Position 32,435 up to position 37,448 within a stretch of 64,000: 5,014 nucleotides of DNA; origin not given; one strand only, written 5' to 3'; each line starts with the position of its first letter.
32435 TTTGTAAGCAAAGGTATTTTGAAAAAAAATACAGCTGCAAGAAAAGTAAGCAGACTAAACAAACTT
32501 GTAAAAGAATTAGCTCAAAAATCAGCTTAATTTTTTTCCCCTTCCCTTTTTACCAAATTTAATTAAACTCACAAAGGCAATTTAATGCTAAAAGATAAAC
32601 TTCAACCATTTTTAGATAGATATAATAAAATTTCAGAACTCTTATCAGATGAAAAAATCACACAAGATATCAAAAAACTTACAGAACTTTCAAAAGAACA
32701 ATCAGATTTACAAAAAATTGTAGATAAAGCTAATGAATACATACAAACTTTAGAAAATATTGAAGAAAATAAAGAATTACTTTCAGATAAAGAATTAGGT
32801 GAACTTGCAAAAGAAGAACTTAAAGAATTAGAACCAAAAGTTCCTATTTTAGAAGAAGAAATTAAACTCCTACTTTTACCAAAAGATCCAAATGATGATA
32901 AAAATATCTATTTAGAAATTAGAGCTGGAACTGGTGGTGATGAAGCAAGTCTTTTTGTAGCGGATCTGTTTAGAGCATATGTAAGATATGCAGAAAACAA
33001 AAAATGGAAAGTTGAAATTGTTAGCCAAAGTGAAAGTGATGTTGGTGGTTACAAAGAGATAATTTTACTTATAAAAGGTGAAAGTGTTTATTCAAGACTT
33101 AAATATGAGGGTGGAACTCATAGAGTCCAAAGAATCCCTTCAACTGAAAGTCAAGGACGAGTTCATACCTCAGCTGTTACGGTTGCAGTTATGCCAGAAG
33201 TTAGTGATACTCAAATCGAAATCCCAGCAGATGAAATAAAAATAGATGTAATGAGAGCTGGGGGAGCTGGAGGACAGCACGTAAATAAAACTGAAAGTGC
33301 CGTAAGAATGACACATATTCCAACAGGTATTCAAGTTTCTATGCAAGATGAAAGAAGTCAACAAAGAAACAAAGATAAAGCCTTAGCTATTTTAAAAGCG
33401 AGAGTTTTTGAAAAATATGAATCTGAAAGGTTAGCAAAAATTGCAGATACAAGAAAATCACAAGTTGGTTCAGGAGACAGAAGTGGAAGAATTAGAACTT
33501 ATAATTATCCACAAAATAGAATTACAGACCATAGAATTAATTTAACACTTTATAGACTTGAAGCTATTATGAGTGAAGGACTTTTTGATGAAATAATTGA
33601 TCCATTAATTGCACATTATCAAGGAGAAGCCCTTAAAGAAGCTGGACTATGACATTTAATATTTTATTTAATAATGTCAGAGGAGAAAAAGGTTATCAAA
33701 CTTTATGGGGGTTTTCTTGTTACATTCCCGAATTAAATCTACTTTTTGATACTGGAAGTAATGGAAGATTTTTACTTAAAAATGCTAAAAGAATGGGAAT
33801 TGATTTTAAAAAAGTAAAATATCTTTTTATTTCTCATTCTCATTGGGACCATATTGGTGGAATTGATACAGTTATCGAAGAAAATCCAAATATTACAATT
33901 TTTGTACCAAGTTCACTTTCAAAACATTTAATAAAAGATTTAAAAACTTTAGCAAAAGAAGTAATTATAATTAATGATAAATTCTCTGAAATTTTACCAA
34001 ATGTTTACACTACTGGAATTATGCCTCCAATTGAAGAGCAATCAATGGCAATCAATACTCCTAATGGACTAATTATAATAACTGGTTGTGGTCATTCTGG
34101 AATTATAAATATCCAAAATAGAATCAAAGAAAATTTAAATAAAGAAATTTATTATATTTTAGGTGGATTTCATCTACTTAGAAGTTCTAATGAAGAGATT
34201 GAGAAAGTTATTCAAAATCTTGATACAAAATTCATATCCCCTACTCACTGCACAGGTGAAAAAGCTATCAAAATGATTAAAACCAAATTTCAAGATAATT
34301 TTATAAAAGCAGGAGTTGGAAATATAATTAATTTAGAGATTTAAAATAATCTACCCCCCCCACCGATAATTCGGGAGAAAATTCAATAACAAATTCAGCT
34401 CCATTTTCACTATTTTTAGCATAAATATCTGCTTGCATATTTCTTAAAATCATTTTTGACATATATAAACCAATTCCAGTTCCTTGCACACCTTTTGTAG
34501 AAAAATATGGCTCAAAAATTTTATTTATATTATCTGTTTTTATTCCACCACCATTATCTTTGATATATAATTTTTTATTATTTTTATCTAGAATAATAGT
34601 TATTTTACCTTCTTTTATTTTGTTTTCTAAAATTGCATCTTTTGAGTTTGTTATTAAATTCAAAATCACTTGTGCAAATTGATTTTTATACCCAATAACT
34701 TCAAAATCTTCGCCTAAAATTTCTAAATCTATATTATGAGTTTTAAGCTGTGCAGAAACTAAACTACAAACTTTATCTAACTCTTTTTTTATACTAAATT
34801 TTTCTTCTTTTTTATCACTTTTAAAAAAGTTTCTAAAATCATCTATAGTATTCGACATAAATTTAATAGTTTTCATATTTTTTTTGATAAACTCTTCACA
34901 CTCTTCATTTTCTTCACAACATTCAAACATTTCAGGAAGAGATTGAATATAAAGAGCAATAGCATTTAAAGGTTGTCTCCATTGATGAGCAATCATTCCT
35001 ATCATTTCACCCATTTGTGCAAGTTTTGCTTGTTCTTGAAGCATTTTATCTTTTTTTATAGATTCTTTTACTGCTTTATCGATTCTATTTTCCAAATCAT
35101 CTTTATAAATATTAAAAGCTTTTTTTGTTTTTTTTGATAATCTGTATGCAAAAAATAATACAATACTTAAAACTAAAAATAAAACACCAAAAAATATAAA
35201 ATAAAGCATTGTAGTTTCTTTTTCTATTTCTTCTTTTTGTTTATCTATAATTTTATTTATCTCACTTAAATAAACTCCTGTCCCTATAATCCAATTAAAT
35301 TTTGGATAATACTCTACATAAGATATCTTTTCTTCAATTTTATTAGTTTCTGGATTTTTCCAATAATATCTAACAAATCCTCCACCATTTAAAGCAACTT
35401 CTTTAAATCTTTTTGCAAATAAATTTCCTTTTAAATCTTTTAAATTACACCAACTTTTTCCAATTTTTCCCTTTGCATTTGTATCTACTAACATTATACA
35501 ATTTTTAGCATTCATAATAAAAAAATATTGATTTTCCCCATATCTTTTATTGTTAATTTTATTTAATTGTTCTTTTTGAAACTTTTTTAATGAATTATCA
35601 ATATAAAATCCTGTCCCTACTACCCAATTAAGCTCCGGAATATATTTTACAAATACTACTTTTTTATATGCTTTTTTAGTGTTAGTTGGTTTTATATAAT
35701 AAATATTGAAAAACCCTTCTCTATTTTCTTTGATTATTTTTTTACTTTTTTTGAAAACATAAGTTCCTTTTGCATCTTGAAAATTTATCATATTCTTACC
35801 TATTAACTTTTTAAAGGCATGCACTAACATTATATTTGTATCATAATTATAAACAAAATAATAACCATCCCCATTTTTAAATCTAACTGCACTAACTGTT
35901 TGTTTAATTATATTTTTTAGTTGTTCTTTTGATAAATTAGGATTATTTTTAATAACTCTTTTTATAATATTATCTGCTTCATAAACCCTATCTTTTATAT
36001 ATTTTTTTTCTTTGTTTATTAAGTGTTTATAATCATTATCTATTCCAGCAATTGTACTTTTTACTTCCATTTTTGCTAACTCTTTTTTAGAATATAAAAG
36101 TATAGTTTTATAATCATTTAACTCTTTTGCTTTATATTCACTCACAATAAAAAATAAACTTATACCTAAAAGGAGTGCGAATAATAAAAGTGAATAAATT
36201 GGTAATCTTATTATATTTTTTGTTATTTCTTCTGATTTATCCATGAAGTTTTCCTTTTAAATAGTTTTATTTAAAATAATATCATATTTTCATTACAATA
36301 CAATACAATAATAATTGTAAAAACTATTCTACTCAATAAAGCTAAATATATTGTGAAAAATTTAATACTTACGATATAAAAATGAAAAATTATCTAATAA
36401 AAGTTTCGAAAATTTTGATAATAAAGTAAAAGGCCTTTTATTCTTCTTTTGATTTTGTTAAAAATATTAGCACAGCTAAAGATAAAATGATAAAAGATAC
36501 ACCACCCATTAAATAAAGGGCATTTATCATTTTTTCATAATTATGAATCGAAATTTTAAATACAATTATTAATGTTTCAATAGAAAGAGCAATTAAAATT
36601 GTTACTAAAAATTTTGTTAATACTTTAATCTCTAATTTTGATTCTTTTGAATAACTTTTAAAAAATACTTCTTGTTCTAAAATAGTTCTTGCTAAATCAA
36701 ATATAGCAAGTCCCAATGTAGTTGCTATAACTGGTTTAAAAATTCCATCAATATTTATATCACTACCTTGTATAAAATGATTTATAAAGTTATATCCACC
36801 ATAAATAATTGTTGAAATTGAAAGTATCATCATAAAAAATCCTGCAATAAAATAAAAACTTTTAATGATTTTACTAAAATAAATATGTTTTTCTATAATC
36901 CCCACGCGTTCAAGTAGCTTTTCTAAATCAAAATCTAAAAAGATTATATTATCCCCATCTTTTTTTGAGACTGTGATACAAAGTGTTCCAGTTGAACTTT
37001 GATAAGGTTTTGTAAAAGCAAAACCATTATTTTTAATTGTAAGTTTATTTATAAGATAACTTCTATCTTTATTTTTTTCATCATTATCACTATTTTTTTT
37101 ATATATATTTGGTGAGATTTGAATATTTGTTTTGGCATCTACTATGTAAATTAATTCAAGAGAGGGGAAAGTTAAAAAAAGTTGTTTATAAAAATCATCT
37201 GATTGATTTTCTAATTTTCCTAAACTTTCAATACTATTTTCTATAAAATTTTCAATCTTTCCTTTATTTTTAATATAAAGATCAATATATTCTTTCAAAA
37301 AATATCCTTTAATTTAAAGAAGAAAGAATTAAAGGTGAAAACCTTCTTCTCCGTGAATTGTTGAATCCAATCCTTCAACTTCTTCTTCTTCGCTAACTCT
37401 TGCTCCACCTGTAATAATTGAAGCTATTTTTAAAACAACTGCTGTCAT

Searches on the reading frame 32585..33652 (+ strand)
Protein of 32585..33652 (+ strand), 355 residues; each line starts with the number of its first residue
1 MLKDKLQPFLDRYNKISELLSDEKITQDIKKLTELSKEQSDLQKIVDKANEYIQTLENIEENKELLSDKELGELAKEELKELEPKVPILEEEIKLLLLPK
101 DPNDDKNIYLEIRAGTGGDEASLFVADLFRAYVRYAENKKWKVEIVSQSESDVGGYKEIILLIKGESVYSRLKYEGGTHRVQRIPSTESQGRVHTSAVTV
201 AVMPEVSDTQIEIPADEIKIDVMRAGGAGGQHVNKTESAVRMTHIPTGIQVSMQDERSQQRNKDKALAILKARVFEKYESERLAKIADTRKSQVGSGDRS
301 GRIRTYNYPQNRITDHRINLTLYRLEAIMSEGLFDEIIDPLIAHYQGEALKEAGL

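Call 26: search_protein_families(library=pfam, proteins=[window:32585-33652:+])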
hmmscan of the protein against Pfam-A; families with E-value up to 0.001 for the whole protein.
window:32585-33652:+ (355 aa): 2 families
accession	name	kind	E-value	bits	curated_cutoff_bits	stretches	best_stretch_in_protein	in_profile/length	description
PF03462.23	PCRF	-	4.3e-75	252.2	24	1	11-200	3-194/194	PCRF domain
PF00472.26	RF-1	-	1.3e-40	138.4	35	1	209-317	3-116/116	RF-1 domain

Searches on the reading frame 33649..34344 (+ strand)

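Call 26: search_protein_families(library=pfam, proteins=[window:33649-34344:+])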
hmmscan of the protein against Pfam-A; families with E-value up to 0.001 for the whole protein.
window:33649-34344:+ (231 aa): 3 families
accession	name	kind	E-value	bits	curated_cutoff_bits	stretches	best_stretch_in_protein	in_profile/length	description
PF00753.33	Lactamase_B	-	7.4e-10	39.5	22.7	1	30-101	17-89/196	Metallo-beta-lactamase superfamily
PF12706.13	Lactamase_B_2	-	9.4e-09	35.6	27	1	30-99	2-75/200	Beta-lactamase superfamily domain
PF19583.5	ODP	-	0.00015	22.1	27.2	1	30-113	14-97/194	ODP family beta lactamase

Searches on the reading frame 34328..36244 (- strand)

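Call 6: search_protein_families(library=pfam, proteins=[window:34328-36244:-])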
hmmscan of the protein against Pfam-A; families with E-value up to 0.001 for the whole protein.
window:34328-36244:- (638 aa): 7 families
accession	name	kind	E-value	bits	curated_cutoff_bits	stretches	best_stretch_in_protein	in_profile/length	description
PF08269.17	dCache_2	-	3.6e-72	243.5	26.5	1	40-330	7-298/298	Cache domain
PF17200.10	sCache_2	-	1.1e-57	194.8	25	2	219-336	34-152/155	Single Cache domain 2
PF17201.10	Cache_3-Cache_2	-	2e-19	70.5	27.7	2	220-335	185-295/299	Cache 3/Cache 2 fusion domain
PF02518.31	HATPase_c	-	2.8e-17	63.6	26.4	1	521-623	4-108/111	Histidine kinase-, DNA gyrase B-, and HSP90-like ATPase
PF00512.31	HisKA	-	1e-07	32.3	26.9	1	411-477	2-64/66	His Kinase A (phospho-acceptor) domain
PF13589.12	HATPase_c_3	-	1.8e-05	25.3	25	1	523-578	3-55/137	Histidine kinase-, DNA gyrase B-, and HSP90-like ATPase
PF00335.26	Tetraspanin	-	0.00015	22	32.1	0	345-445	76-146/225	Tetraspanin family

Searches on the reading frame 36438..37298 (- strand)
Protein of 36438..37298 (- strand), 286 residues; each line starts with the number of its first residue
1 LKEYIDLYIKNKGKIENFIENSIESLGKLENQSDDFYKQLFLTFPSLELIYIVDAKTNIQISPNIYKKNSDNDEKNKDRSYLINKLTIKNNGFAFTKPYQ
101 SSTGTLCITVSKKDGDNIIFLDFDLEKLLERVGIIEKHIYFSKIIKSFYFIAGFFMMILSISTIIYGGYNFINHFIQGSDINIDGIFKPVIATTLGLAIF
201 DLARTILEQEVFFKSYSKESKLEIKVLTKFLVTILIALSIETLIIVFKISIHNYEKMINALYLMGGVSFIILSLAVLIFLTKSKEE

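Call 6: search_protein_families(library=pfam, proteins=[window:36438-37298:-])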
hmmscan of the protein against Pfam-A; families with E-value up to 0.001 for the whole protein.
window:36438-37298:- (286 aa): 0 families

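Call 32: search_protein_families(library=ncbifam, proteins=[window:36438-37298:-], max_evalue=0.01)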
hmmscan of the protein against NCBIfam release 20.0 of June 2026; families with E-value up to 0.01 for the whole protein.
window:36438-37298:- (286 aa): 0 families
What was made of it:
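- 36438..37298 (-): Protein X: conserved 286-aa protein of unknown function downstream of amtB. It probably belongs to the same operon. No Pfam or NCBIfam hit (calls 6, 32).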
